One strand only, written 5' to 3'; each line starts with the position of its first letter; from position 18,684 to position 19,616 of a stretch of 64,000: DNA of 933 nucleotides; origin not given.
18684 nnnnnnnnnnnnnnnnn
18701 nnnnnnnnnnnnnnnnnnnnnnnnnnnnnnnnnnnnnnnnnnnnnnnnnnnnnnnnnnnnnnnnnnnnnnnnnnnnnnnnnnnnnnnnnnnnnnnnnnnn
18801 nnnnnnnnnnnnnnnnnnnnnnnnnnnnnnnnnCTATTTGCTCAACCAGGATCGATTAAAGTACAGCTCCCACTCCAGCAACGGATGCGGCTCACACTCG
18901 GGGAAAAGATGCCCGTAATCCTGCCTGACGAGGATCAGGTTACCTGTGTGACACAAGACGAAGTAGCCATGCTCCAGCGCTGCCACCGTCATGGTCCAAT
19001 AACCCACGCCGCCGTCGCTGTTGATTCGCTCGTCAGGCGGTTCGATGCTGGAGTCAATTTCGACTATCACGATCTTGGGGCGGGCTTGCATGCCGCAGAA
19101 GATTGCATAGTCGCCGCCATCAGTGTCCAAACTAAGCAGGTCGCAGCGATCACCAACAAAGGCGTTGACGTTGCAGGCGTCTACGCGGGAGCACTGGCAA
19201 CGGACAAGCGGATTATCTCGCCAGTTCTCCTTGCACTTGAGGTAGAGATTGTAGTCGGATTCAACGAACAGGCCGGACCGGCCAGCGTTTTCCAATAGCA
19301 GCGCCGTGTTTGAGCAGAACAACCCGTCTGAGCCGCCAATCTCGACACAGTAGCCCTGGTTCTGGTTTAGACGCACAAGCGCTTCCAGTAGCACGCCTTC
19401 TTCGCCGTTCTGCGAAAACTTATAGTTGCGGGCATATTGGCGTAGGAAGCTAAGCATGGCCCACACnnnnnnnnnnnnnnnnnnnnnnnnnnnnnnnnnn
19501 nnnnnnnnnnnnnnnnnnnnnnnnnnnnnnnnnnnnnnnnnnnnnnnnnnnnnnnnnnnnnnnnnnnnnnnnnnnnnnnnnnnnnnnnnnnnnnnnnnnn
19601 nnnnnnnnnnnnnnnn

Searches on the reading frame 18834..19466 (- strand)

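Call 42: search_protein_families(library=phrogs, proteins=[window:18834-19466:-], max_evalue=0.001)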
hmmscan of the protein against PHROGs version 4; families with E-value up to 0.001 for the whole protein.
window:18834-19466:- (210 aa): 0 families

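Call 96: search_protein_families(library=pfam, proteins=[window:18834-19466:-], max_evalue=1)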
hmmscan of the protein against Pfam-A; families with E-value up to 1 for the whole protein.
window:18834-19466:- (210 aa): 1 family
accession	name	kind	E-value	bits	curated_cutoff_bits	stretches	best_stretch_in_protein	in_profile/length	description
PF05050.19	Methyltransf_21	-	0.0031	18.1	22.7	1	95-141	97-152/173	Methyltransferase FkbM domain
